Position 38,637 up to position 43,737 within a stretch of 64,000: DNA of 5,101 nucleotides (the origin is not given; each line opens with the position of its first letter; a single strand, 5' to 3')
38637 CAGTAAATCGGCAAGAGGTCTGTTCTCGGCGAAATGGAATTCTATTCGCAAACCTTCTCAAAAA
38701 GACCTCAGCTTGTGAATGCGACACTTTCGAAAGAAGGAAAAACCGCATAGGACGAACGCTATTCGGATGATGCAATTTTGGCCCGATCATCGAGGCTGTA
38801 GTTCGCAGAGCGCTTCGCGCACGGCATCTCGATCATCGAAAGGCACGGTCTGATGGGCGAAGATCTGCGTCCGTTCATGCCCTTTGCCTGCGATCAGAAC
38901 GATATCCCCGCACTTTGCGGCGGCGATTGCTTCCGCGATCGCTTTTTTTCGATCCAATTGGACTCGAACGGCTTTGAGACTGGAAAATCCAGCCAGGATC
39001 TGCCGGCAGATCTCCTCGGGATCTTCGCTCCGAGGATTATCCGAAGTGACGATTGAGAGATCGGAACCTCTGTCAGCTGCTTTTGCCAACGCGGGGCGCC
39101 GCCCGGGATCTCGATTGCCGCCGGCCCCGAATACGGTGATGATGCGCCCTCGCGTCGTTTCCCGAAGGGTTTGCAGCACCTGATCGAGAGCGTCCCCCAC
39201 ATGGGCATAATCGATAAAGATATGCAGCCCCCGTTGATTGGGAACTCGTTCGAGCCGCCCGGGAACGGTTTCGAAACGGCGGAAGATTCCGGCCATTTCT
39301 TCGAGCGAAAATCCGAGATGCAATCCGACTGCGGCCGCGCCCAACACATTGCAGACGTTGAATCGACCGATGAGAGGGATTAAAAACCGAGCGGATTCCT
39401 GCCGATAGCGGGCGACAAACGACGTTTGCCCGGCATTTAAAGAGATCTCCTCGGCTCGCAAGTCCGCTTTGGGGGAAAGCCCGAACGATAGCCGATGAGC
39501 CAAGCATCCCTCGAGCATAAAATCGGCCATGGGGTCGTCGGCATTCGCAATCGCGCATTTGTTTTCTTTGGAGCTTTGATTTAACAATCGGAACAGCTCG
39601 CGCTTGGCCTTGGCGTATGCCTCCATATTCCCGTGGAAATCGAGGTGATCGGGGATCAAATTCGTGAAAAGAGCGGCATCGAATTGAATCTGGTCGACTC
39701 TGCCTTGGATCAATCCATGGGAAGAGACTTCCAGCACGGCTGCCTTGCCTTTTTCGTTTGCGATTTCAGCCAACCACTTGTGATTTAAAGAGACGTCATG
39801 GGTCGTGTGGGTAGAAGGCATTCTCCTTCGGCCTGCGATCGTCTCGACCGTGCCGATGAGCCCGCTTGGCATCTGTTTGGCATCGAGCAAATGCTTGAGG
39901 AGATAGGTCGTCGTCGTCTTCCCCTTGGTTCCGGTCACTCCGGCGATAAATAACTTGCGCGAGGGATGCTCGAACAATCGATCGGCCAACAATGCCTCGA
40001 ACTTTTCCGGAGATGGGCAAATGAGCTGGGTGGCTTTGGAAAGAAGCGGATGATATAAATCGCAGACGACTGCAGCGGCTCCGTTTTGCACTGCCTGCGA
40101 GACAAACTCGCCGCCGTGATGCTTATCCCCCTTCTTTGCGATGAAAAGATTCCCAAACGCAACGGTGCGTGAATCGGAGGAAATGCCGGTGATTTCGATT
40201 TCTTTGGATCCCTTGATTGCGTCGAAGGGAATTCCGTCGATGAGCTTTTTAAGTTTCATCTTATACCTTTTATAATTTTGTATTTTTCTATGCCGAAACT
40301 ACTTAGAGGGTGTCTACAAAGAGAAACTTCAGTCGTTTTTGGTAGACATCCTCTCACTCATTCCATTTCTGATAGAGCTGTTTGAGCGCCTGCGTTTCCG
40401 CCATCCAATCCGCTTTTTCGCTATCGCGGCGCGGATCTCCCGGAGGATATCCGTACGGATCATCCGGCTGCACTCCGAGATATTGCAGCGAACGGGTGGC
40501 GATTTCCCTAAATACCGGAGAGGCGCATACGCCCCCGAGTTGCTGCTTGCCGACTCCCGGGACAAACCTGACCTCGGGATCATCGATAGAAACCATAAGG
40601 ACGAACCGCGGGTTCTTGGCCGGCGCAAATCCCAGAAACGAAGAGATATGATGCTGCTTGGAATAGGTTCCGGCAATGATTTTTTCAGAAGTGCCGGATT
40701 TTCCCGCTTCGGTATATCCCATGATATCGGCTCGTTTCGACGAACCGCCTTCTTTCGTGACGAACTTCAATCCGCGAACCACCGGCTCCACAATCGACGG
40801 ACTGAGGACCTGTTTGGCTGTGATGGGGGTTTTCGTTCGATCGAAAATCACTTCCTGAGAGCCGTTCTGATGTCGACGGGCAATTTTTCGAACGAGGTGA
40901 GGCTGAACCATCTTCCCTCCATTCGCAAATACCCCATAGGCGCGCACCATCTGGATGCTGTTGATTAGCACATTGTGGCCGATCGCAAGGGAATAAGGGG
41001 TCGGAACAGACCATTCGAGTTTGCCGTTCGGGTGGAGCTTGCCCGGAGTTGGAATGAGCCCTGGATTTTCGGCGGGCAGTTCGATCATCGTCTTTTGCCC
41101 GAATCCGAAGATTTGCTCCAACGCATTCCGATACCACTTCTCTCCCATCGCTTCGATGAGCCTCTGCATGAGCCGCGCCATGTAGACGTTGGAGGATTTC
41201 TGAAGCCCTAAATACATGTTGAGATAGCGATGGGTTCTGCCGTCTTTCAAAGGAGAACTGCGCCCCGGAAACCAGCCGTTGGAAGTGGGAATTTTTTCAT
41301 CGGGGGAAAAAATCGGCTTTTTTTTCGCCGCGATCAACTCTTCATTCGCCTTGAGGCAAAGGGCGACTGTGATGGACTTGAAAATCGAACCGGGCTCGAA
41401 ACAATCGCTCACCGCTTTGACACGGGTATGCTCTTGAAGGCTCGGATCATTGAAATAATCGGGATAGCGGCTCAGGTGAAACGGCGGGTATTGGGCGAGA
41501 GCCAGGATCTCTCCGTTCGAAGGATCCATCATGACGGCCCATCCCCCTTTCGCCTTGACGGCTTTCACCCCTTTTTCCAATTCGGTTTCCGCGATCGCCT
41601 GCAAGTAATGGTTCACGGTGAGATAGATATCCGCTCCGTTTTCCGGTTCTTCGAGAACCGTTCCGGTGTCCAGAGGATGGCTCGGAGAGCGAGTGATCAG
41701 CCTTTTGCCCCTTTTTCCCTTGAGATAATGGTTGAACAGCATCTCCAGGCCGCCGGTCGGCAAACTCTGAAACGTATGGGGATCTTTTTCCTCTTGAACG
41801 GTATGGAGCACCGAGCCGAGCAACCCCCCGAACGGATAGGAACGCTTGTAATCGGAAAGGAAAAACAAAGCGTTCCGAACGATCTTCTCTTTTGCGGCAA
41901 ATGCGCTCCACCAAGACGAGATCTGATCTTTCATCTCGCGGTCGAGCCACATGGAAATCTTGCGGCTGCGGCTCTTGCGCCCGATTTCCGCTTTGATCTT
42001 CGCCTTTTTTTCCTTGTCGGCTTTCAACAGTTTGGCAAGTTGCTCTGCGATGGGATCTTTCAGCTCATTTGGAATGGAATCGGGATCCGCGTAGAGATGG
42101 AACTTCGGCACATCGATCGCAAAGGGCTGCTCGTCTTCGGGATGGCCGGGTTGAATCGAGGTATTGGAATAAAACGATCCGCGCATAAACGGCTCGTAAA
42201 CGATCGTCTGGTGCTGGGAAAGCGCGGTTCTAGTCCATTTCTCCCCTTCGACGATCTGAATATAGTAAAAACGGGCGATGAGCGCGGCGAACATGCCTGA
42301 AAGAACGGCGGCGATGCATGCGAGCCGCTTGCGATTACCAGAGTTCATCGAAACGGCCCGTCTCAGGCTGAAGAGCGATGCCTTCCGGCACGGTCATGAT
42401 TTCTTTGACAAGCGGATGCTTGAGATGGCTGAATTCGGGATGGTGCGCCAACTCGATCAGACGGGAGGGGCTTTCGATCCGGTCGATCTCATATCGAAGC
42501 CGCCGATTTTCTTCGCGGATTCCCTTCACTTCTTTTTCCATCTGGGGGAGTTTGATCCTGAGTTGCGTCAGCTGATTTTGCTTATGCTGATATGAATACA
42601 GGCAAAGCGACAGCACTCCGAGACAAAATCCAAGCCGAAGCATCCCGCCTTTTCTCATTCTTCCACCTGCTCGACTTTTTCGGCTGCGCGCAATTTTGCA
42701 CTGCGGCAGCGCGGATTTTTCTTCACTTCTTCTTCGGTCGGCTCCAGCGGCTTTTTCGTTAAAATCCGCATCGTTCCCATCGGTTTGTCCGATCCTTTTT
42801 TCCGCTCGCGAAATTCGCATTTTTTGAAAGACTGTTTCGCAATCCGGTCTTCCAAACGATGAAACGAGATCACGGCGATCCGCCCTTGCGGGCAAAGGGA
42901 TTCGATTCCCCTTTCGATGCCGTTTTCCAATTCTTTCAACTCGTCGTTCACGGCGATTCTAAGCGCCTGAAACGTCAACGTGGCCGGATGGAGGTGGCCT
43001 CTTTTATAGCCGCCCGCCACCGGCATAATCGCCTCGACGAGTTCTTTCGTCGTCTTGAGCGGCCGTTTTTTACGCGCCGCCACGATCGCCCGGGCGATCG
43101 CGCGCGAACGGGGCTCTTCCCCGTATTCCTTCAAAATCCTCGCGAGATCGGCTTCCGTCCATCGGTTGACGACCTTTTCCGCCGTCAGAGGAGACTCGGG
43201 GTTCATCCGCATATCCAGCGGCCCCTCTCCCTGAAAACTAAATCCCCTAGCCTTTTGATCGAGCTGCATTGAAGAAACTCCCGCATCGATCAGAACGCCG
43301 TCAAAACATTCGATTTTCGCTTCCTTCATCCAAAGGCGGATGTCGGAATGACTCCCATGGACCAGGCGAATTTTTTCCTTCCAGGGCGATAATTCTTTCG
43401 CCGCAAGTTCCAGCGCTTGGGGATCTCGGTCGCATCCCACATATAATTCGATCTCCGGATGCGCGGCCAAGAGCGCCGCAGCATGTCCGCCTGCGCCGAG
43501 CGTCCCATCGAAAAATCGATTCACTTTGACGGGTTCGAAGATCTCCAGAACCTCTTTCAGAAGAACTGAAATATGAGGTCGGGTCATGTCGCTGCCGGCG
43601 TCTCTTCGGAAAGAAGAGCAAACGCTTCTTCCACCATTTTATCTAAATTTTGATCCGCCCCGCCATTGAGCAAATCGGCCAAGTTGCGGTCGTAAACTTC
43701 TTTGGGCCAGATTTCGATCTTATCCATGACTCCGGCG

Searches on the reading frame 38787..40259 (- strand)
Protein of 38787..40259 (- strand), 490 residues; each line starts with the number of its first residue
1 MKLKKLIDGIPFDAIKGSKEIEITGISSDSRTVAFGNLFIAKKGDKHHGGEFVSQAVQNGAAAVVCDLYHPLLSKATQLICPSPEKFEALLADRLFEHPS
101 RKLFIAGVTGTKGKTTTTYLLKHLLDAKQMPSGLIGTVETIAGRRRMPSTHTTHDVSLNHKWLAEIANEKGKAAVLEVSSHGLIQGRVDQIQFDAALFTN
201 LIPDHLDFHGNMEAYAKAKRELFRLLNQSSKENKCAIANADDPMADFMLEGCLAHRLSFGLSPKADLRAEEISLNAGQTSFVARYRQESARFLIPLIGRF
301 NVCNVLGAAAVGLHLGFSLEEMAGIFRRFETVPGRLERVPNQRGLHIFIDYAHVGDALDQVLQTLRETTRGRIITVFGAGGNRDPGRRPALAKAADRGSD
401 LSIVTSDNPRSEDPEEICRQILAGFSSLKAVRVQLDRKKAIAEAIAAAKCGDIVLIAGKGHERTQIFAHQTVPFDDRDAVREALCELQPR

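Call 13: search_protein_families(library=pfam, proteins=[window:38787-40259:-], max_evalue=0.00001)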
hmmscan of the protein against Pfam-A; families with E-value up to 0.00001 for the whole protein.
window:38787-40259:- (490 aa): 3 families
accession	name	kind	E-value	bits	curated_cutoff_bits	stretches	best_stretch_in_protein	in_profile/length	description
PF08245.18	Mur_ligase_M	-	2.5e-50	171.7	24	1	108-311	1-199/200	Mur ligase middle domain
PF02875.26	Mur_ligase_C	-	4.3e-30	105.6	28.4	1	334-460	1-127/127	Mur ligase, glutamate ligase domain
PF01225.30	Mur_ligase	-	4.2e-08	33.9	21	1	22-70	1-54/95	Mur ligase family, catalytic domain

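Call 15: find_related_loci(query=window:38787-40259:-, collection=genome_contigs, flank=10000)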
Query window:38787-40259:- (490 aa) in genome_contigs; peptide patterns used: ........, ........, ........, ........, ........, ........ (x = any residue, [..] = any of these).
116 stretches matched a pattern; 67 encode a relative of the query (tblastn E <= 1e-3); 67 distinct loci.
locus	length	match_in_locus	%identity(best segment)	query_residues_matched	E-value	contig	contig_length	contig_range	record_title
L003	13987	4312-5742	53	1-484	1e-150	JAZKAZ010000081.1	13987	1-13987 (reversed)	MAG: Chlamydiota bacterium isolate ADI_H3L2_1_122_18_3-bin054_1 ADIH3L21_B054_1_000000000081, whole genome shotgun seque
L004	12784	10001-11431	53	1-484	1e-148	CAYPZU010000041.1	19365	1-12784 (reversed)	MAG TPA_asm: uncultured bacterium isolate SRP292972_co2_195 genome assembly, contig: NODE_2663_length_19365_cov_8.640135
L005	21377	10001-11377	55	1-484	5e-148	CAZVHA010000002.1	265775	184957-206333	MAG TPA_asm: uncultured bacterium isolate SRP178908_co1_279 genome assembly, contig: NODE_6_length_265775_cov_48.383938,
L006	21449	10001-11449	50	1-487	5e-145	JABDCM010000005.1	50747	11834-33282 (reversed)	MAG: Chlamydiae bacterium isolate BWMinHeated_Nextera47_MAG2 3300020825.a:Ga0207115_1005, whole genome shotgun sequence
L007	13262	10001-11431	48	1-482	9e-145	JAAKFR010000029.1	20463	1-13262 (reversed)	MAG: Chlamydiae bacterium isolate K940_chlam_9 K940chlam9_29, whole genome shotgun sequence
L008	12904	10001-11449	49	1-486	3e-144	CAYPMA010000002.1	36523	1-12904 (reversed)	MAG TPA_asm: uncultured bacterium isolate binchicken_co129_128 genome assembly, contig: NODE_2887_length_36523_cov_4.638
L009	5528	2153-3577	51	1-485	2e-144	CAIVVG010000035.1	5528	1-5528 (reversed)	MAG: uncultured Chlamydiae bacterium isolate Umea1_bin-1462 genome assembly, contig: bin-1462:035/217, whole genome shot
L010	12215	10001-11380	52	1-484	1e-138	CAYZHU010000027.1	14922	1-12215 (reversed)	MAG TPA_asm: uncultured bacterium isolate SRP200132_co1_73 genome assembly, contig: NODE_7016_length_14922_cov_6.429542,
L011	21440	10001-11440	48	1-486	5e-130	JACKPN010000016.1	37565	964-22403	MAG: Chlamydiales bacterium isolate HK-STAS-VERR_A-2 HK-STAS-VERR_A-2_16, whole genome shotgun sequence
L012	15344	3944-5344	43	1-478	9e-115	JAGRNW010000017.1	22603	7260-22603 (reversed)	MAG: Chlamydiia bacterium isolate HKST-UBA02 NODE_17_length_22603_cov_5.113780, whole genome shotgun sequence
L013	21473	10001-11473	40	1-486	3e-104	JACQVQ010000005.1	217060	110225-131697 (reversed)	MAG: Planctomycetota bacterium isolate NC_groundwater_1467_Ag_S-0.65um_52_288 S_p65_S5_coassembly_k141_2807479, whole ge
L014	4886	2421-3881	41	1-484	8e-103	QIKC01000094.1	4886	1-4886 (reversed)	MAG: Verrucomicrobiales bacterium isolate SZUA-55 Ga0063293_10030091, whole genome shotgun sequence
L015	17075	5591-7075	40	1-490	2e-102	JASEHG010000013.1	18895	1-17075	MAG: Candidatus Brocadiaceae bacterium isolate Yes70-17 NODE_13_length_18895_cov_6.450714, whole genome shotgun sequence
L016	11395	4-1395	41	29-490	1e-101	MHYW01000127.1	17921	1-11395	MAG: Planctomycetes bacterium RIFCSPHIGHO2_12_FULL_52_36 rifcsphigho2_12_scaffold_6507, whole genome shotgun sequence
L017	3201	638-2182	39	1-486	2e-103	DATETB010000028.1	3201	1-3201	MAG TPA_asm: Candidatus Brocadiales bacterium isolate SMAG_U8304 k141_1345866, whole genome shotgun sequence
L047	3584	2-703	55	247-484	8e-77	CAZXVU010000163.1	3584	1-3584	MAG TPA_asm: uncultured bacterium isolate SRP200132_co1_523 genome assembly, contig: NODE_55106_length_3584_cov_9.917540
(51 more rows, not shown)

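Call 28: search_protein_families(library=pfam, proteins=[L003:6511-7479:-, L003:7434-8369:-, L003:8594-10471:+, L005:11380-12435:+, L005:13022-13777:-, L005:13880-15319:-, L005:15527-16144:+, L005:16141-17016:+, L047:1441-3360:-, L009:3579-4736:-], max_evalue=0.001)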
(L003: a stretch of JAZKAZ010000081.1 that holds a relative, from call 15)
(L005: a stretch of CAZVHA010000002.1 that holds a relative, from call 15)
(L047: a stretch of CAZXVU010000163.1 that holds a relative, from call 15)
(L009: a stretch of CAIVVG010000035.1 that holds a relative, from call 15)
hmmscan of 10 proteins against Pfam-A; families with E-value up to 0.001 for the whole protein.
L003:6511-7479:- (322 aa): 0 families

L003:7434-8369:- (311 aa): 2 families
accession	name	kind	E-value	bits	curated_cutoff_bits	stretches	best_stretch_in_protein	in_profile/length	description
PF12796.13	Ank_2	-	1.5e-05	25.9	27.3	1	43-121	12-87/90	Ankyrin repeats (3 copies)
PF13606.12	Ank_3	-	0.00022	21.8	22.3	0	96-121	3-29/30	Ankyrin repeat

L003:8594-10471:+ (625 aa): 1 family
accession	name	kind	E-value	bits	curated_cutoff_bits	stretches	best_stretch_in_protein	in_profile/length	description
PF10021.15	PARG_cat_microb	-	1.6e-08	35.5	23.5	1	349-468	2-120/146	Microbial-type PARG, catalytic domain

L005:11380-12435:+ (351 aa): 1 family
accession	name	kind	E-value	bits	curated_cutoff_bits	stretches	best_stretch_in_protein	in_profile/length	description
PF17251.8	Pom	-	2.5e-05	24.2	22.4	1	73-351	31-285/285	Protochlamydia outer membrane protein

L005:13022-13777:- (251 aa): 0 families

L005:13880-15319:- (479 aa): 1 family
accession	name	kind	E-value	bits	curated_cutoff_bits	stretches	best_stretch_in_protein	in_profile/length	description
PF12796.13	Ank_2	-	2.1e-05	25.4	27.3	0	300-383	3-82/90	Ankyrin repeats (3 copies)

L005:15527-16144:+ (205 aa): 0 families

L005:16141-17016:+ (291 aa): 1 family
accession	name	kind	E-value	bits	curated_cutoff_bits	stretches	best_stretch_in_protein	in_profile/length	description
PF08843.17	AbiEii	-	1.7e-34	120.2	22.5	1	32-266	2-229/238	Nucleotidyl transferase AbiEii toxin, Type IV TA system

L047:1441-3360:- (639 aa): 3 families
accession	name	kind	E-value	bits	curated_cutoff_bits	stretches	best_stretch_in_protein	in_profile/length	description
PF12796.13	Ank_2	-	5.8e-06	27.2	27.3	1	34-119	2-81/90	Ankyrin repeats (3 copies)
PF00023.36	Ank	-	1.2e-05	25.8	21.1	0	66-95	3-32/33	Ankyrin repeat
PF13606.12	Ank_3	-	0.00075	20.2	22.3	0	98-119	2-23/30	Ankyrin repeat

L009:3579-4736:- (385 aa): 0 families
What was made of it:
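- The same junction in relatives holds ankyrin effector-like genes (call 28).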

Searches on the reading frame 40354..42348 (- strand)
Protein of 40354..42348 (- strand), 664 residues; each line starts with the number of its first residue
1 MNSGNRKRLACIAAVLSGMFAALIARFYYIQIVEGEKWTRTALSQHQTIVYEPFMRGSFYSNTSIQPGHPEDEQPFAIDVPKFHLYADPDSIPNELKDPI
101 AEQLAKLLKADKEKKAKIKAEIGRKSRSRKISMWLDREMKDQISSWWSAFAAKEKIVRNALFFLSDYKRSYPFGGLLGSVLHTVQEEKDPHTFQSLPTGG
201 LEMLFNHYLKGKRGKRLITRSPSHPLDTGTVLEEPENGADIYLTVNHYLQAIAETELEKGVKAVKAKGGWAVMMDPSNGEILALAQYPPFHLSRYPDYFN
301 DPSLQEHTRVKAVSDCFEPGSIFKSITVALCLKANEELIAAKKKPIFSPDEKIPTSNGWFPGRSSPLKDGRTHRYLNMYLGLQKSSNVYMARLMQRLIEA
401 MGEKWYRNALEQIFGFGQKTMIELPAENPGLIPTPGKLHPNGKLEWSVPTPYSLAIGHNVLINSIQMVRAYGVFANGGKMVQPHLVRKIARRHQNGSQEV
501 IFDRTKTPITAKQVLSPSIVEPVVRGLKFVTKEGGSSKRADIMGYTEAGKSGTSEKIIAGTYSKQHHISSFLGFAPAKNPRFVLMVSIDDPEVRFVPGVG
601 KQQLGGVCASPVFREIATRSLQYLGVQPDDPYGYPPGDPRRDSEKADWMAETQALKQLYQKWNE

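Call 13: search_protein_families(library=pfam, proteins=[window:40354-42348:-], max_evalue=0.00001)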
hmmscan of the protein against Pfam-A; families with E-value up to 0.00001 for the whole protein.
window:40354-42348:- (664 aa): 1 family
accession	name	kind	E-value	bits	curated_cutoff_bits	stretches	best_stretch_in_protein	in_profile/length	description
PF00905.27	Transpeptidase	-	3.5e-53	181.2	22.1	1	269-616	1-297/299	Penicillin binding protein transpeptidase domain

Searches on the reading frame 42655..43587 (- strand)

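Call 13: search_protein_families(library=pfam, proteins=[window:42655-43587:-], max_evalue=0.00001)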
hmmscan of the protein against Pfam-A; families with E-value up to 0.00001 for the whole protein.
window:42655-43587:- (310 aa): 1 family
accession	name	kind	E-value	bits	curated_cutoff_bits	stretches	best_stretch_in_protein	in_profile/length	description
PF01795.25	Methyltransf_5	-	4.9e-105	351.8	27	1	4-304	3-308/309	MraW methylase family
